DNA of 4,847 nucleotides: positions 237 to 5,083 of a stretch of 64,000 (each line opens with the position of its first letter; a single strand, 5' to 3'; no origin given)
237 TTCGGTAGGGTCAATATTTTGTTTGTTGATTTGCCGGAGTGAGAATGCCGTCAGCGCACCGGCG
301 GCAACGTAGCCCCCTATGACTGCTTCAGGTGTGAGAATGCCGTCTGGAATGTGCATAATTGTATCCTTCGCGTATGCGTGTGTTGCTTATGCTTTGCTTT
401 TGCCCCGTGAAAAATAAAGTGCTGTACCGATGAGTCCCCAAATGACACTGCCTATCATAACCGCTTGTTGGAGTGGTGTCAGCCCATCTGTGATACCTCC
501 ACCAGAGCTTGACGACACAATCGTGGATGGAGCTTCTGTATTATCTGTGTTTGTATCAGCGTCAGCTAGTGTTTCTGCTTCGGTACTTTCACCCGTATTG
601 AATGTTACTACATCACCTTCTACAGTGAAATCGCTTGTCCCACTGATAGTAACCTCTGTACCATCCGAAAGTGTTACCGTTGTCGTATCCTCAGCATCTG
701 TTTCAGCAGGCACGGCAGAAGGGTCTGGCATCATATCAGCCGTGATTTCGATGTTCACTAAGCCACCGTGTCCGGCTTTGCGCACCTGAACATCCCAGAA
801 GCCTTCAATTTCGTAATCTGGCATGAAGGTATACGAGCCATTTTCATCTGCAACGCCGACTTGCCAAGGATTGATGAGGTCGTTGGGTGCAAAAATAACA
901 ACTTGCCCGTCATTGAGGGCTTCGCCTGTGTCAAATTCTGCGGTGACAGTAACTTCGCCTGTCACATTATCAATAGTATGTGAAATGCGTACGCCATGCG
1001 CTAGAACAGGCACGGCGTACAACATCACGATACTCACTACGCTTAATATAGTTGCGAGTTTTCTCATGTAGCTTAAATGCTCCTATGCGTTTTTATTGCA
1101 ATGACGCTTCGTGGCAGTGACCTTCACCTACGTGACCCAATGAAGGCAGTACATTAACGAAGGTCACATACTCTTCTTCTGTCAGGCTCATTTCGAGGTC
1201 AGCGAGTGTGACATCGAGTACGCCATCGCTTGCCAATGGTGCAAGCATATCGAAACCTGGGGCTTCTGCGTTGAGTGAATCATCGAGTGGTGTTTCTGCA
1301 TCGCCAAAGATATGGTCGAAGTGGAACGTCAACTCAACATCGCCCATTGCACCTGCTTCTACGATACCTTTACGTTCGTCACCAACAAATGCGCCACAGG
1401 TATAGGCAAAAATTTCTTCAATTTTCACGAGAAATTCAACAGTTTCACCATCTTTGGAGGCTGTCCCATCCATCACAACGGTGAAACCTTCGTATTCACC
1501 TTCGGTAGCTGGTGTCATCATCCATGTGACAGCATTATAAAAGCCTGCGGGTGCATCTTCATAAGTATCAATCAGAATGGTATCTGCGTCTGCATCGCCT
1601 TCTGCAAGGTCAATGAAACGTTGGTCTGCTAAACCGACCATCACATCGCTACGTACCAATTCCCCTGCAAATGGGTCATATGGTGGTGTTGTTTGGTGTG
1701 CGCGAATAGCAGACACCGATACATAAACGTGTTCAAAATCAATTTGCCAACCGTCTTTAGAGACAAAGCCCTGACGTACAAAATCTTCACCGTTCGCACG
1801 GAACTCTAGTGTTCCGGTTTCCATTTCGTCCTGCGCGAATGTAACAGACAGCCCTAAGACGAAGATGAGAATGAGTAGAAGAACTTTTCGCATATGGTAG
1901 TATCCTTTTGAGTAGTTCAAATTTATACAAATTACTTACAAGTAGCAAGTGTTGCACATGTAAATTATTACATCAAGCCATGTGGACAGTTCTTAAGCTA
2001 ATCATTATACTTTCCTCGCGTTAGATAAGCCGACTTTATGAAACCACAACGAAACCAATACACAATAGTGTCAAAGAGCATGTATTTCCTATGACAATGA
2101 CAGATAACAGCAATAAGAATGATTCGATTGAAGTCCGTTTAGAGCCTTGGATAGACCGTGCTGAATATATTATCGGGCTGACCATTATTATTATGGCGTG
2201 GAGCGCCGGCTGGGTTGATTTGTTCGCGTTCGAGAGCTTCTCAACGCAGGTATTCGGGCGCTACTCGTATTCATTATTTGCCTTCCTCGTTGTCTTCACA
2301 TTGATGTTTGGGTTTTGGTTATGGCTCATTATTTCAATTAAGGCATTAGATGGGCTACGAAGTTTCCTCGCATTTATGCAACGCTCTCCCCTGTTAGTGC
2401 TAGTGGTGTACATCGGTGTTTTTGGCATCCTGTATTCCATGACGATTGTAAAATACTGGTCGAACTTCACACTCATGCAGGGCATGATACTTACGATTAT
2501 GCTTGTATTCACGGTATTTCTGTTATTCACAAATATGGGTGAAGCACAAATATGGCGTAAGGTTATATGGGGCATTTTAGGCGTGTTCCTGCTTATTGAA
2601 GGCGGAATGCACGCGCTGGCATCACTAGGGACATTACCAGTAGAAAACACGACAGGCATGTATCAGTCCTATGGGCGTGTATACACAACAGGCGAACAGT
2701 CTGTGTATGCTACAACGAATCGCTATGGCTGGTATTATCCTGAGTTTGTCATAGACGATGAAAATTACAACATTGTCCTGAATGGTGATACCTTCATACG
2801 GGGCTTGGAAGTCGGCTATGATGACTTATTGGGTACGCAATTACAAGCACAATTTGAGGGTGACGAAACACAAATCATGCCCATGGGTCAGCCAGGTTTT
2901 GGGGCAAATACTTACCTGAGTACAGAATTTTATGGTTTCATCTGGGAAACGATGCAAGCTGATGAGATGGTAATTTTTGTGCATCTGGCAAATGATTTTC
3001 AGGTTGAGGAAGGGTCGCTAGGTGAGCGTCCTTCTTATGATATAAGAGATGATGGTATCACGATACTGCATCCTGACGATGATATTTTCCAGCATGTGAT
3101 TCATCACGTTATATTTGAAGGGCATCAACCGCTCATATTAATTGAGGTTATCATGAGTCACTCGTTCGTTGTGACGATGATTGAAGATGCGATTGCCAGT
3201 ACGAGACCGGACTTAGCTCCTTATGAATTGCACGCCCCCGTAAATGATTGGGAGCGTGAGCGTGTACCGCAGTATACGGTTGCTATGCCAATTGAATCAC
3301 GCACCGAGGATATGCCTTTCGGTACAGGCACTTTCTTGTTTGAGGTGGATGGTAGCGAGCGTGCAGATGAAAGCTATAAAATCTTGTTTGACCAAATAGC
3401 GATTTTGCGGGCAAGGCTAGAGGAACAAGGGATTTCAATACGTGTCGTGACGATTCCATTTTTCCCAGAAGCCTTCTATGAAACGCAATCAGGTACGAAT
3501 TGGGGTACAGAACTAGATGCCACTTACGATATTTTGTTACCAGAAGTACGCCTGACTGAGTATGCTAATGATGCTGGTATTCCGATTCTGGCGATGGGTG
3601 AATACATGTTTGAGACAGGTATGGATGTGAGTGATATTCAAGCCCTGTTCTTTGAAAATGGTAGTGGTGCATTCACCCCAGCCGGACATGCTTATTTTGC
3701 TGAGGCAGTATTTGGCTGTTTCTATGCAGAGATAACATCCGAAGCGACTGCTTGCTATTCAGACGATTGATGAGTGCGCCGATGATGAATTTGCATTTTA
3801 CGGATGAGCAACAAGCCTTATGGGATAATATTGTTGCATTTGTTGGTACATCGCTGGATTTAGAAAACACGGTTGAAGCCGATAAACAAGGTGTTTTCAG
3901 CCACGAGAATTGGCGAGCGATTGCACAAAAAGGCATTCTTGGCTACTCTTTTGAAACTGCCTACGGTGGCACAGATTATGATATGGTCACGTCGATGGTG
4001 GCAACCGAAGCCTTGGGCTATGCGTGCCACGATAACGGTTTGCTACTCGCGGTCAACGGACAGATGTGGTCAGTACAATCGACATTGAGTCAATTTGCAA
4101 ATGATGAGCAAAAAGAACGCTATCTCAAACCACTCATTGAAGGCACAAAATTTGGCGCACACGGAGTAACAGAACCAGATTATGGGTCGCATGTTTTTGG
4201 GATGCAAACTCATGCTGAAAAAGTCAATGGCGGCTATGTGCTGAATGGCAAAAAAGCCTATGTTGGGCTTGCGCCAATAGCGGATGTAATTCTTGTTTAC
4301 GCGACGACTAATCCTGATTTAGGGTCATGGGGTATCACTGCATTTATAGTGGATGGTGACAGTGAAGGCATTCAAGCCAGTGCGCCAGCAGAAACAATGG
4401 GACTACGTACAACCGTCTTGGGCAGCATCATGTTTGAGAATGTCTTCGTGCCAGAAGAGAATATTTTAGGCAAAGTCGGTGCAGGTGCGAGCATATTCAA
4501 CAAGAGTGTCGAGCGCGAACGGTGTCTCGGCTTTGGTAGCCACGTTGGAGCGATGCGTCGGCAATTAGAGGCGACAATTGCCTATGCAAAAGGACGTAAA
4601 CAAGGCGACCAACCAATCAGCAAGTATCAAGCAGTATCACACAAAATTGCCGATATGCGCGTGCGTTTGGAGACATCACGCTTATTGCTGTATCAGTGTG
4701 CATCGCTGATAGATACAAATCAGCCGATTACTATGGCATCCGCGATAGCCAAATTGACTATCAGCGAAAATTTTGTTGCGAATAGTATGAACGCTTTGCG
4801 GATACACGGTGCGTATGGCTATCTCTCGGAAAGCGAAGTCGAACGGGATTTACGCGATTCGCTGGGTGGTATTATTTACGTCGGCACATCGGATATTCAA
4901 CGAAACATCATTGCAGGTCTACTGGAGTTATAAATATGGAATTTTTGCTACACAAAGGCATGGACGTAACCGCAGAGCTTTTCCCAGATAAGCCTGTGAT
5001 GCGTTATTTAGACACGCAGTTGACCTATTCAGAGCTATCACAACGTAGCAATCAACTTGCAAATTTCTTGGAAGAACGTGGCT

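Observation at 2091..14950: Compact NRPS cluster with an ACAD / stand-alone A enzyme / carrier-protein starter cassette: predicted N-acyl (pyrrolyl- or unsaturated-acyl-) dipeptide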

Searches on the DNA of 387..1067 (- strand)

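Call 70: search_rna_families(sources=[L088, L007, L011], threshold=evalue, max_evalue=1)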
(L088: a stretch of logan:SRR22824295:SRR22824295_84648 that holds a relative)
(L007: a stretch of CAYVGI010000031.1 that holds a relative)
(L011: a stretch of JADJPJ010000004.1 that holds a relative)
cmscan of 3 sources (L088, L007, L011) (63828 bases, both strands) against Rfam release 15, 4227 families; matches with E-value up to 1: 0.
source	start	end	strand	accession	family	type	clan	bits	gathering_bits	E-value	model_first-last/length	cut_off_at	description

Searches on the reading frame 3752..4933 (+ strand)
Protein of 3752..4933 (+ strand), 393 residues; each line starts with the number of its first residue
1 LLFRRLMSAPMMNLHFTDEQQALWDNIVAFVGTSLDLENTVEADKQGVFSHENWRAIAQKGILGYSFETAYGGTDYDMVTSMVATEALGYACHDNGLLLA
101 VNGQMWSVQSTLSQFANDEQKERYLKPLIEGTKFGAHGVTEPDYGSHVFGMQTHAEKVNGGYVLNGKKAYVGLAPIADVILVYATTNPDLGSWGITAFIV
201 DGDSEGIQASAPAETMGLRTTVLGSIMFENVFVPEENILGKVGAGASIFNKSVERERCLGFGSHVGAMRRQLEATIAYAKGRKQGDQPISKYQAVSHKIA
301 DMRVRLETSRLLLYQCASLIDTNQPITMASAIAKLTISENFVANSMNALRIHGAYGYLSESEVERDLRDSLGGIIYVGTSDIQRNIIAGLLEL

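Call 3: search_protein_families(library=pfam, proteins=[window:3752-4933:+])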
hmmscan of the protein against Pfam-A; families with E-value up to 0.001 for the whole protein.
window:3752-4933:+ (393 aa): 4 families
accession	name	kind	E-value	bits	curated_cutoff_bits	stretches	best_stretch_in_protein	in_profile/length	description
PF00441.29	Acyl-CoA_dh_1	-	8.1e-35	120.6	22.4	1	243-388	1-146/150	Acyl-CoA dehydrogenase, C-terminal domain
PF02771.21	Acyl-CoA_dh_N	-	2.4e-20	73.4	22.9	1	17-131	1-112/113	Acyl-CoA dehydrogenase, N-terminal domain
PF02770.24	Acyl-CoA_dh_M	-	3.1e-20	72.6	33.3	1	137-231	2-97/97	Acyl-CoA dehydrogenase, middle domain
PF08028.16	Acyl-CoA_dh_2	-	5.9e-12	46.5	22.7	1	264-369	7-122/134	Acyl-CoA dehydrogenase, C-terminal domain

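Call 7: search_protein_families(library=ncbifam, proteins=[window:3752-4933:+], max_evalue=0.01)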
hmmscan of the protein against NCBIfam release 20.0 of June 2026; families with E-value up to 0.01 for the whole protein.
window:3752-4933:+ (393 aa): 23 families
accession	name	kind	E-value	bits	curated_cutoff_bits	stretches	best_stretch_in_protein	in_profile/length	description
NF053553.1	prodigi_MBC_PigA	equivalog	8e-102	341.2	500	1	12-390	1-378/381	prodigiosin MBC biosynthesis dehydrogenase PigA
NF045652.1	ProlPCPDhRedW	equivalog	1.5e-95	320.3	650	1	19-392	3-374/376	L-prolyl-[peptidyl-carrier protein] dehydrogenase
NF042972.1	AcrlCoAredClosAcrC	equivalog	2.8e-73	246.8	640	1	12-388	1-373/378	acryloyl-CoA reductase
NF045552.1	GlutCoADH_Des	equivalog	8.7e-60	202.9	470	1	12-388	1-376/387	glutaryl-CoA dehydrogenase Acd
NF058590.1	AcCoDHFadEBacil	equivalog_domain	5.5e-55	187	600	1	15-391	20-410/586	acyl-CoA dehydrogenase FadE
NF042439.1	SulpropCoADesulf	equivalog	8.1e-55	186.1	600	1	39-389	15-368/379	3-sulfinopropanoyl-CoA desulfinase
NF008997.0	PRK12341.1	equivalog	1.5e-47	162.4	537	1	12-383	1-368/382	acyl-CoA dehydrogenase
NF043006.1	CyhCrbnylCoADH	equivalog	6.4e-46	157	650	1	41-388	28-372/380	cyclohexane-1-carbonyl-CoA dehydrogenase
TIGR03207.1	cyc_hxne_CoA_dh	equivalog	2.1e-40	138.6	575.35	1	18-388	3-368/372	cyclohexanecarboxyl-CoA dehydrogenase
NF002885.1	PRK03354.1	equivalog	5.3e-35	121.1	540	1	12-376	1-358/378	crotonobetainyl-CoA dehydrogenase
NF052270.1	Staph_DH_FadE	equivalog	3.6e-34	118.2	600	1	111-388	116-390/400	acyl-CoA dehydrogenase FadE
TIGR03203.1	pimD_small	equivalog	3.2e-31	108.8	652.7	1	16-363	4-348/378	pimeloyl-CoA dehydrogenase small subunit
NF007000.1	PRK09463.1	subfamily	2.9e-24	85.4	600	1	5-356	34-397/726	acyl-CoA dehydrogenase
TIGR03204.1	pimC_large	equivalog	8.6e-24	84.1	623.85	1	16-311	4-296/395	pimeloyl-CoA dehydrogenase large subunit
NF049984.1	Rv1679_FadE16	equivalog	5.8e-23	81.7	600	1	38-382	14-356/371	Rv1679 family acyl-CoA dehydrogenase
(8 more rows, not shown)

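Call 10: search_solved_structures(query=window:3785-4933:+, max_evalue=1e-20, show_alignments=2)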
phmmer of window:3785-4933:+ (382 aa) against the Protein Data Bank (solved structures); distinct sequences matched with E-value up to 1e-20: 71 (the best 60 are shown).
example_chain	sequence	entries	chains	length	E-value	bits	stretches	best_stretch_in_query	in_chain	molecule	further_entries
4irn_A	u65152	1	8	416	2.6e-87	296.7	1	14-380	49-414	Prolyl-ACP dehydrogenase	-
6cxt_B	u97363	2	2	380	2.3e-77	264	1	1-380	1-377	Butyryl-CoA dehydrogenase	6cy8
5ol2_C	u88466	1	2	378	6.1e-64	219.8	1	29-380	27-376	Acyl-CoA dehydrogenase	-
5zw0_A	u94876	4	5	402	3.5e-63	217.4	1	3-380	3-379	L-prolyl-[peptidyl-carrier protein] dehydrogenase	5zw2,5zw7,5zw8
6af6_A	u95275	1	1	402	1.1e-62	215.7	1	3-380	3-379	L-prolyl-[peptidyl-carrier protein] dehydrogenase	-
1buc_A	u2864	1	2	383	1.6e-59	205.3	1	26-380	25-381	BUTYRYL-COA DEHYDROGENASE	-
6fah_C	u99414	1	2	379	1.3e-58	202.3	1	18-380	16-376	Caffeyl-CoA reductase-Etf complex subunit CarC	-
4m9a_A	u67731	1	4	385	1e-56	196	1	5-378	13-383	Acyl-CoA dehydrogenase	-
4l1f_A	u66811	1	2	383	2.4e-55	191.6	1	1-376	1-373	Acyl-CoA dehydrogenase domain protein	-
1ukw_A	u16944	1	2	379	1.2e-53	186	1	47-377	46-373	acyl-CoA dehydrogenase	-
1jqi_A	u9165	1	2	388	1.8e-53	185.4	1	30-380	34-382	short chain acyl-CoA dehydrogenase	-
5lnx_A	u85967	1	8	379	2.5e-53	184.9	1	33-378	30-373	Acyl-CoA dehydrogenase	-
2dvl_A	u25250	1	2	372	3.5e-53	184.5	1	19-378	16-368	Acyl-CoA dehydrogenase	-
4o5m_A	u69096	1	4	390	1.2e-52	182.6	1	1-377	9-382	Isovaleryl-CoA dehydrogenase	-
4n5f_A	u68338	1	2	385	2.7e-52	181.5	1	5-378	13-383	Putative acyl-CoA dehydrogenase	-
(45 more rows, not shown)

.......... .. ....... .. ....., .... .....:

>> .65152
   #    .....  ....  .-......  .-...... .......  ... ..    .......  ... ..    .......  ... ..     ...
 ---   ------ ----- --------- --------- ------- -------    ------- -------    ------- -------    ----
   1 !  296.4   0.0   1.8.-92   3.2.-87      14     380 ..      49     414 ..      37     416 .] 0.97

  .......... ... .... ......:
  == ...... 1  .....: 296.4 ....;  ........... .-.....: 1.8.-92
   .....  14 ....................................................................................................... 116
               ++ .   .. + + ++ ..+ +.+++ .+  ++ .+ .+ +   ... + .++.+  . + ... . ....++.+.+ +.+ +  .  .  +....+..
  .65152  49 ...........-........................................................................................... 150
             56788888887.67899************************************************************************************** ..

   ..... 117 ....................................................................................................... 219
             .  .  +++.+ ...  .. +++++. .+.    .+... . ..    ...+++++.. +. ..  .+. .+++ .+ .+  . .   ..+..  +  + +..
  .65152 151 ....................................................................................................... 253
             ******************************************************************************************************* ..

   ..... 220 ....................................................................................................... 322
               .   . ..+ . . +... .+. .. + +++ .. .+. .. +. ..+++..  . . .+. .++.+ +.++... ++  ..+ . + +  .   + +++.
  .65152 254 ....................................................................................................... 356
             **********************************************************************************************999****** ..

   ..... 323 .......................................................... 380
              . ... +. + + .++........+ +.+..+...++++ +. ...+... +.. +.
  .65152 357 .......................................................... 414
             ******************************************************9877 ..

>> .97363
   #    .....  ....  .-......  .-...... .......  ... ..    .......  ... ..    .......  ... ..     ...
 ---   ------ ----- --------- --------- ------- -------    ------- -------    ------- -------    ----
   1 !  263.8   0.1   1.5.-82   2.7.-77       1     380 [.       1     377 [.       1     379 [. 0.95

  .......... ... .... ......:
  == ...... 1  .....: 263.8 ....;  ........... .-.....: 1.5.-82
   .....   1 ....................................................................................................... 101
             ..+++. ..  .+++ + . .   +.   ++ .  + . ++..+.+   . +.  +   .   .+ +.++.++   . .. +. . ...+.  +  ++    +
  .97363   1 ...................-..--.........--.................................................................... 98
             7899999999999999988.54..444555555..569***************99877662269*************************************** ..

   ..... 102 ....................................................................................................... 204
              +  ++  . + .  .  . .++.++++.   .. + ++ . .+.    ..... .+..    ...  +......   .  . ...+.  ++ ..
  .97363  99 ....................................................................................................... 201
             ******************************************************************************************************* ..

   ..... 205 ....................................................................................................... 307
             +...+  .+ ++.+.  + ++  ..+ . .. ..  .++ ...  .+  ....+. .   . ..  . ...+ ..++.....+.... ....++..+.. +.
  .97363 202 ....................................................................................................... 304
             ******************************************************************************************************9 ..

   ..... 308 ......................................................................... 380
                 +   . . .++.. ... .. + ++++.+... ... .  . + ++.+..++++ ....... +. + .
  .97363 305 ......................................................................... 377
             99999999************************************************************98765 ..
